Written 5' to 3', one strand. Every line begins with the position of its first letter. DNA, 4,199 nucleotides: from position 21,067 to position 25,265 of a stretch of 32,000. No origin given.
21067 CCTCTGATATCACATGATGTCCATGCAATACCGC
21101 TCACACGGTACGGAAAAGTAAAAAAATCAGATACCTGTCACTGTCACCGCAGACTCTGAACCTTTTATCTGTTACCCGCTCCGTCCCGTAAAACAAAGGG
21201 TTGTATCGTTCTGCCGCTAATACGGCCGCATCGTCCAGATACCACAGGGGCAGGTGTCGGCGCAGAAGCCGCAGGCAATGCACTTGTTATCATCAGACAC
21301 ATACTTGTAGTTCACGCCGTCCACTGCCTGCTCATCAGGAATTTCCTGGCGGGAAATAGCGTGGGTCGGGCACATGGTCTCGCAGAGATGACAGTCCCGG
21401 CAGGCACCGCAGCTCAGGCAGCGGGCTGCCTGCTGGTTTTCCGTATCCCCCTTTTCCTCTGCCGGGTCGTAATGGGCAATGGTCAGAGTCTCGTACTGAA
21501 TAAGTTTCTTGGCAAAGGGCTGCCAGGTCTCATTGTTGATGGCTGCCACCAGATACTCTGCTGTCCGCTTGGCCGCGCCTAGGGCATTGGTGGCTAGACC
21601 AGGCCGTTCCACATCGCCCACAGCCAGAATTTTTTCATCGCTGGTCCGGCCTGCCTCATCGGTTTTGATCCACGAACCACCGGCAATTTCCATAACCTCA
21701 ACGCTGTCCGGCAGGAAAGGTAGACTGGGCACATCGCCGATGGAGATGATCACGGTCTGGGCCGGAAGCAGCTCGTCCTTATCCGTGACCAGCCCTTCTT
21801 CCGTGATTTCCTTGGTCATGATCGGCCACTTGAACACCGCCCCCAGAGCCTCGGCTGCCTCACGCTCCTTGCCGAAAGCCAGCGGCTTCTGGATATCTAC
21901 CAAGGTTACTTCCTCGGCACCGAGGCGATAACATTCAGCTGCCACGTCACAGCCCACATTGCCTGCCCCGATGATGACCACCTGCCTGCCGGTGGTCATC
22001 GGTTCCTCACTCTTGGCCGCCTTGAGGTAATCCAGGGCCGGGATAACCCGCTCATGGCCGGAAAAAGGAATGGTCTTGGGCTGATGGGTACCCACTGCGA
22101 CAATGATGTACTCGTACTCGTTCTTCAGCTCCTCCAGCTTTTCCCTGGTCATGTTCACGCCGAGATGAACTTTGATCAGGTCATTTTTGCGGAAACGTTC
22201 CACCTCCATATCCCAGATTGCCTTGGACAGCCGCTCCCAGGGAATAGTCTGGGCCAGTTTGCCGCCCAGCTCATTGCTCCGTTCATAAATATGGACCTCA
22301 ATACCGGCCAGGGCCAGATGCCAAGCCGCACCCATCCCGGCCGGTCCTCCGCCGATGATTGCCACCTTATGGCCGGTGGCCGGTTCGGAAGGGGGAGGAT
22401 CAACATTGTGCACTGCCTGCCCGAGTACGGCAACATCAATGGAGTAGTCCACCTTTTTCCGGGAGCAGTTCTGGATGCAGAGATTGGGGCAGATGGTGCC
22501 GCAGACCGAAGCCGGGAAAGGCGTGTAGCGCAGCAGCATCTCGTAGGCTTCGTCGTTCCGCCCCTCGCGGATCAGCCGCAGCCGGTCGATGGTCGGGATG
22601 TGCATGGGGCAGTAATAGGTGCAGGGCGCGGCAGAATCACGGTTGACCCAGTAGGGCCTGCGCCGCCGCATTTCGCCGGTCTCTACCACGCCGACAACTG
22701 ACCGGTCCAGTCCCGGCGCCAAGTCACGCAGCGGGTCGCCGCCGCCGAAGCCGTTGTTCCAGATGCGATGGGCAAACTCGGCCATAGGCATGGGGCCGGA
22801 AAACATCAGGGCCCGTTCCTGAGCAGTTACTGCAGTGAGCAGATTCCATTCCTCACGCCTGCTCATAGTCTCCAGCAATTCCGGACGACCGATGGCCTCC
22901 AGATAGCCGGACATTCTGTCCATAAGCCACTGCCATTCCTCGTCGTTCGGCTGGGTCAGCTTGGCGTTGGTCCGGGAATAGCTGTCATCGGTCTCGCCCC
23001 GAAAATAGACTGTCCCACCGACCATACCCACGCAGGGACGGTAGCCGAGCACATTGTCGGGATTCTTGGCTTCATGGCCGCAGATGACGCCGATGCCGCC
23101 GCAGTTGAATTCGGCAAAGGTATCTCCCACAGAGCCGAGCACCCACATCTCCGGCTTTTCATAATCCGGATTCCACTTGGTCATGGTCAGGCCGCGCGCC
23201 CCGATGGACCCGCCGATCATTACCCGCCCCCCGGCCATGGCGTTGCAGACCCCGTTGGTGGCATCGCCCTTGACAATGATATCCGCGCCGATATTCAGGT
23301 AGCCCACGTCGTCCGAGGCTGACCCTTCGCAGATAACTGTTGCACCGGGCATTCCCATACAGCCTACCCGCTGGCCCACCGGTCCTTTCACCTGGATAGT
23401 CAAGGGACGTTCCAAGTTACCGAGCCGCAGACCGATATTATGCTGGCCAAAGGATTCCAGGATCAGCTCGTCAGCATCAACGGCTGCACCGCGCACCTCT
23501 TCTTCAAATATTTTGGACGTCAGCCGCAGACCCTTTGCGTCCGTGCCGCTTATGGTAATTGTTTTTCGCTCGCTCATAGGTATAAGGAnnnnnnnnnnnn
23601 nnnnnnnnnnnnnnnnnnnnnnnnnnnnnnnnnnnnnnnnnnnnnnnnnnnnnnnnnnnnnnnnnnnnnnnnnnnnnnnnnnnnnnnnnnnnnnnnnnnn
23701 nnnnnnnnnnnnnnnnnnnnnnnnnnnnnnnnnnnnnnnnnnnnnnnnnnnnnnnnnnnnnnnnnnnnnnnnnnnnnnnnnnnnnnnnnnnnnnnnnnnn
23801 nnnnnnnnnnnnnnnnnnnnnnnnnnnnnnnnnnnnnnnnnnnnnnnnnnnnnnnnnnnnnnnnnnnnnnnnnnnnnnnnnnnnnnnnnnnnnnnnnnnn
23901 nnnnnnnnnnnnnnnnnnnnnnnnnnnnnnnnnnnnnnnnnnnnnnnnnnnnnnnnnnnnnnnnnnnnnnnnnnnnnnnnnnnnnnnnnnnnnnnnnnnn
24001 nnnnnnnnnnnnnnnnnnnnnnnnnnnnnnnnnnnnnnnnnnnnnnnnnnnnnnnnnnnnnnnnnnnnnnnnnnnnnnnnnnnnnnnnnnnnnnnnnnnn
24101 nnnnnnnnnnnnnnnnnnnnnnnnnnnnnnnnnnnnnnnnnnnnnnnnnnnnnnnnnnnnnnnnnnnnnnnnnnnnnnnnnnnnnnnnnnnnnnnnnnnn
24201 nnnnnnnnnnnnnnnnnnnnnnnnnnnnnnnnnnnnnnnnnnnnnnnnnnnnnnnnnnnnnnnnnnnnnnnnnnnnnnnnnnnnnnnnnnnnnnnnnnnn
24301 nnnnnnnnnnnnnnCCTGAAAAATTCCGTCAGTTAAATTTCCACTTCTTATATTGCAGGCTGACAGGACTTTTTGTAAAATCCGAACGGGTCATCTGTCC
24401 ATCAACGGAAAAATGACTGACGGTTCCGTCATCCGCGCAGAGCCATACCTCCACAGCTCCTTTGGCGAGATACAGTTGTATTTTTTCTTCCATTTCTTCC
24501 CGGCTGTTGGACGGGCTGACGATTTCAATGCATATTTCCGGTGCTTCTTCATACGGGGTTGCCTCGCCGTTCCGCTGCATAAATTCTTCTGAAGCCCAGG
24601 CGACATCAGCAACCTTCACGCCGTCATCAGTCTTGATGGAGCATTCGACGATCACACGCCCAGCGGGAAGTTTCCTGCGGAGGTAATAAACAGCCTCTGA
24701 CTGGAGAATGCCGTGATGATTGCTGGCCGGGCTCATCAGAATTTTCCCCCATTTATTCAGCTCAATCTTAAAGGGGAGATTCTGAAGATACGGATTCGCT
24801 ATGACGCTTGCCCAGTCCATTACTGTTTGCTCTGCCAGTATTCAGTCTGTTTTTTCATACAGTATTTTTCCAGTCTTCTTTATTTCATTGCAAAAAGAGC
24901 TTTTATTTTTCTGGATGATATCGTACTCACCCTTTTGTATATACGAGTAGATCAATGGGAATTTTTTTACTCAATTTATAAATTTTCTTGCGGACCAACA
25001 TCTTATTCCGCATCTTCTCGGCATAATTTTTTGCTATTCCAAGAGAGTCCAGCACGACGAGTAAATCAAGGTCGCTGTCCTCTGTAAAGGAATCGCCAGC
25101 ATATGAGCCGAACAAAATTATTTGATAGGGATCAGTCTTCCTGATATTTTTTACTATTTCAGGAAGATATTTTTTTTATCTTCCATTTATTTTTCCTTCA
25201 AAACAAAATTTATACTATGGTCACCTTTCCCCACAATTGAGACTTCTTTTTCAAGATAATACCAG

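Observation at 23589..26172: Four unrelated genes wedged inside a split glutamate synthase operon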

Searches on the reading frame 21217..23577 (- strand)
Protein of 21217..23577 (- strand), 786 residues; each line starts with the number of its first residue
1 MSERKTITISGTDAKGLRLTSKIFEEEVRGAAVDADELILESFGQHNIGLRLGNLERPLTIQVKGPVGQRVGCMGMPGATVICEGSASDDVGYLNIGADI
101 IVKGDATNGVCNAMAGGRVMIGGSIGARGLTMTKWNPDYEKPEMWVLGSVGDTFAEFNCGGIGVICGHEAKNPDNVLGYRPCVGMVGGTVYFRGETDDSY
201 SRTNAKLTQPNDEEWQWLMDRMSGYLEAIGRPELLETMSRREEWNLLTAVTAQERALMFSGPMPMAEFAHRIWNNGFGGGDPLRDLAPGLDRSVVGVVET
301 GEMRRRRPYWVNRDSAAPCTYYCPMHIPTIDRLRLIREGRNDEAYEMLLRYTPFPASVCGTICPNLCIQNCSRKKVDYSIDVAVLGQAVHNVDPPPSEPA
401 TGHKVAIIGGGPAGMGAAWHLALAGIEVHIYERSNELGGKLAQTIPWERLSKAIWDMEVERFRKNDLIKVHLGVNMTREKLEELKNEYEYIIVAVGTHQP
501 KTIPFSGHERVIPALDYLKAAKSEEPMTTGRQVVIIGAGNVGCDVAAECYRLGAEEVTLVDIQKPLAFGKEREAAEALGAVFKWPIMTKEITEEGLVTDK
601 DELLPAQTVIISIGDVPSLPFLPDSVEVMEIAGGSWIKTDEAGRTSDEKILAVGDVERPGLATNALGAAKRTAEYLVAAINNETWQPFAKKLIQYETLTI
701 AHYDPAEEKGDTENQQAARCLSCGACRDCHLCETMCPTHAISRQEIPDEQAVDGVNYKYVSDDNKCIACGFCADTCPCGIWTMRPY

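Call 3: search_protein_families(library=pfam, proteins=[window:21217-23577:-], max_evalue=0.01)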
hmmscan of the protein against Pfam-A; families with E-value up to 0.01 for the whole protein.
window:21217-23577:- (786 aa): 32 families (the best 25 are shown)
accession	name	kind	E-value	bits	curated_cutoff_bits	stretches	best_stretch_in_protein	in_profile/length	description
PF07992.20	Pyr_redox_2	-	6e-33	114.9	26.1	1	404-668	2-290/291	Pyridine nucleotide-disulphide oxidoreductase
PF13738.12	Pyr_redox_3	-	6.2e-14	52.4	30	2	489-566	126-199/305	Pyridine nucleotide-disulphide oxidoreductase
PF01266.30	DAO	-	9.8e-12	45.5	27.9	1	404-439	1-37/353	FAD dependent oxidoreductase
PF01493.24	GXGXG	-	5e-10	39.7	32.5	1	57-208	30-178/190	GXGXG motif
PF00070.33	Pyr_redox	-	1.7e-09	38.5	22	1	533-577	2-45/82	Pyridine nucleotide-disulphide oxidoreductase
PF13450.12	NAD_binding_8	-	1.9e-09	38.1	21.9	1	407-442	1-36/68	NAD(P)-binding Rossmann-like domain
PF14691.11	Fer4_20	-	3.7e-08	33.6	25.8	1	317-387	30-102/113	Dihydroprymidine dehydrogenase domain II, 4Fe-4S cluster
PF12838.12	Fer4_7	-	9.3e-08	32.9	27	1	726-780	2-52/52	4Fe-4S dicluster domain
PF03486.20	HI0933_like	-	2.5e-07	30.8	50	1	404-442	2-40/244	HI0933-like protein Rossmann domain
PF02737.24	3HCDH_N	-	6.2e-07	29.9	22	1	404-453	1-49/180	3-hydroxyacyl-CoA dehydrogenase, NAD binding domain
PF01262.27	AlaDh_PNT_C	-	1.3e-06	28.4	23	0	532-564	30-61/214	Alanine dehydrogenase/PNT, C-terminal domain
PF01494.25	FAD_binding_3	-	2e-06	27.7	22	1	404-436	3-35/349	FAD binding domain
PF12831.13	FAD_oxidored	-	2.1e-06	27.7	27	1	405-444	2-41/416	FAD dependent oxidoreductase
PF13187.11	Fer4_9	-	3.2e-06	27.5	27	1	725-779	1-50/52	4Fe-4S dicluster domain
PF01488.26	Shikimate_DH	-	3.6e-06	27.5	24.3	0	401-448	11-59/138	Shikimate / quinate 5-dehydrogenase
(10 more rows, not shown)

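Call 5: search_protein_families(library=ncbifam, proteins=[window:21217-23577:-], max_evalue=0.01)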
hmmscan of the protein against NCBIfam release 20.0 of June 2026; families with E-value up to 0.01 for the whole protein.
window:21217-23577:- (786 aa): 150 families (the best 25 are shown)
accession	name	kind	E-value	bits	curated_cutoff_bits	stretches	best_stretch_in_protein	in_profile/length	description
NF009410.0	PRK12771.1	subfamily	1.1e-78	265.2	516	2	299-712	32-478/566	NAD(P)-binding protein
TIGR03315.1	Se_ygfK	equivalog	2e-50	171.2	835.3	1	316-785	444-939/1012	putative selenate reductase subunit YgfK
NF009454.0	PRK12814.1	equivalog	8.9e-41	140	916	1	314-560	99-353/657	putative NADPH-dependent glutamate synthase small subunit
NF010590.0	PRK13984.1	equivalog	1.3e-40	139.2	946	1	319-563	198-456/611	putative oxidoreductase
TIGR01316.1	gltA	equivalog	5.3e-36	124.4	471.75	1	313-584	32-328/449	NADPH-dependent glutamate synthase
NF045663.1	diclust_near_Sec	equivalog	2.3e-33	115.3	530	1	314-499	15-201/759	pyridine nucleotide-disulfide oxidoreductase/dicluster-binding protein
NF009414.0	PRK12778.1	equivalog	1.1e-32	113.2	1103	2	317-560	337-600/752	bifunctional dihydroorotate dehydrogenase B NAD binding subunit/NADPH-dependent glutamate synthase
TIGR01318.1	gltD_gamma_fam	subfamily_domain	3.5e-32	111.6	482.95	1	317-561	48-313/467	glutamate synthase, small subunit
TIGR01317.1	GOGAT_sm_gam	subfamily_domain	8.7e-32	110.6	447.7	1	323-563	58-316/485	glutamate synthase small subunit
NF009409.0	PRK12770.1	subfamily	2.7e-31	108.9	343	2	398-560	14-203/360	putative glutamate synthase subunit beta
NF009451.0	PRK12809.1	equivalog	5.5e-27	94.3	1154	1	316-561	216-482/639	formate-dependent uric acid utilization protein YgfT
NF009408.0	PRK12769.1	equivalog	1.4e-22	79.6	1003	1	317-559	234-497/659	formate-dependent uric acid utilization protein AegA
NF045599.1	bili_reduct_long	exception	1.3e-20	73.2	750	1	400-574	379-547/641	bilirubin reductase, long form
NF009413.0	PRK12775.1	equivalog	1.5e-20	72.7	1895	1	319-560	341-601/1006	putative trifunctional 2-polyprenylphenol hydroxylase/glutamate synthase subunit beta/ferritin domain-containing protein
NF041087.1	bile_acid_BaiCD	equivalog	1.5e-17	62.9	825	1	400-567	378-539/642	bile acid Fe-S flavoenzyme BaiCD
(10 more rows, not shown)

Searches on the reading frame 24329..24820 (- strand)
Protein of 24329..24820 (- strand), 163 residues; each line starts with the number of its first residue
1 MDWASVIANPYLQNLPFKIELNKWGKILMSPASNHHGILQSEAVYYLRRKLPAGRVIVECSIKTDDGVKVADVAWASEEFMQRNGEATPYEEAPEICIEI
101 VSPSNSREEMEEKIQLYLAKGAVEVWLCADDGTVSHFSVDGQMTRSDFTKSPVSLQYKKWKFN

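Call 3: search_protein_families(library=pfam, proteins=[window:24329-24820:-], max_evalue=0.01)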
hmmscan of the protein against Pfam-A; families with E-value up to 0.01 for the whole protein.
window:24329-24820:- (163 aa): 1 family
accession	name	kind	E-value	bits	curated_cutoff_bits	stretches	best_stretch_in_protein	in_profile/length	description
PF05685.18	Uma2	-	7.1e-17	61.9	27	1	18-148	14-151/172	Putative restriction endonuclease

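Call 5: search_protein_families(library=ncbifam, proteins=[window:24329-24820:-], max_evalue=0.01)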
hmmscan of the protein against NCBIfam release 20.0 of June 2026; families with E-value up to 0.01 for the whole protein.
window:24329-24820:- (163 aa): 0 families

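Call 6: search_protein_families(library=padloc, proteins=[window:24329-24820:-], max_evalue=0.1)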
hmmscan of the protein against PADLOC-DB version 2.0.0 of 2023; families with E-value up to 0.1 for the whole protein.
window:24329-24820:- (163 aa): 4 families
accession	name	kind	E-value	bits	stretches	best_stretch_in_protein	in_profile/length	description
PDLC04832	PDC-S03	-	1.7e-07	29.2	1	87-138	99-151/188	-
PDLC04833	PDC-S03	-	6.1e-07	27.1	1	26-127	47-158/207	-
PDLC04834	PDC-S03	-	2.8e-05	21.9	1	87-145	97-156/184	-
PDLC04943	PDC-S17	-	0.019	12.4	1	91-139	110-153/199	-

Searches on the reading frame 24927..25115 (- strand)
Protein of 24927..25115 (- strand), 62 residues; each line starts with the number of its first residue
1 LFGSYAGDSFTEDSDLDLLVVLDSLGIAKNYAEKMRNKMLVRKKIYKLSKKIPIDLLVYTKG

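Call 3: search_protein_families(library=pfam, proteins=[window:24927-25115:-], max_evalue=0.01)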
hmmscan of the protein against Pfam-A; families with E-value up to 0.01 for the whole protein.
window:24927-25115:- (62 aa): 2 families
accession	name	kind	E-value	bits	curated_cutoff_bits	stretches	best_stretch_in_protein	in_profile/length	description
PF01909.29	NTP_transf_2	-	4e-07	30.8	21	1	1-60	19-75/93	Nucleotidyltransferase domain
PF18765.7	Polbeta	-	1.4e-06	28.8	26.9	1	2-59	19-69/93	Polymerase beta, Nucleotidyltransferase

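Call 5: search_protein_families(library=ncbifam, proteins=[window:24927-25115:-], max_evalue=0.01)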
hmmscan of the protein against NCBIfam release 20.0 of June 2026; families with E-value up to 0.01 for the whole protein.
window:24927-25115:- (62 aa): 2 families
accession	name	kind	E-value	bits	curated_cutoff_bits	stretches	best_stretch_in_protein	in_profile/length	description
NF047752.1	MntA_antitoxin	equivalog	1.8e-06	27.8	60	1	1-58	12-61/106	type VII toxin-antitoxin system MntA family adenylyltransferase antitoxin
NF012212.1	ANT_9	subfamily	0.00025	20.4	340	1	1-55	26-80/249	aminoglycoside nucleotidyltransferase ANT(9)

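Call 6: search_protein_families(library=padloc, proteins=[window:24927-25115:-], max_evalue=0.1)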
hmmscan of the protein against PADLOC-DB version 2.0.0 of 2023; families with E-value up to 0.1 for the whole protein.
window:24927-25115:- (62 aa): 9 families
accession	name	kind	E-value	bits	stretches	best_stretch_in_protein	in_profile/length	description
PDLC04903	PDC-S09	-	6.4e-07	27.7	1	1-38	31-66/108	-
PDLC04906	PDC-S09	-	1.5e-05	23.2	1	1-39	29-65/98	-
PDLC04904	PDC-S09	-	0.00014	20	1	2-24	31-53/104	-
PDLC04905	PDC-S09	-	0.00016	19.9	1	1-26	26-52/101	-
PDLC04902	PDC-S09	-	0.00019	19.7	1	1-24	26-49/97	-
PDLC04368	PDC-M05A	-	0.00026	18.9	1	2-35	113-146/201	-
PDLC04907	PDC-S09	-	0.0018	16.4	1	1-24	32-55/114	-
PDLC04778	PDC-M70A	-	0.0041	14.5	1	1-31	52-80/355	-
PDLC04372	PDC-M05A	-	0.016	13.5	1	2-30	82-110/167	-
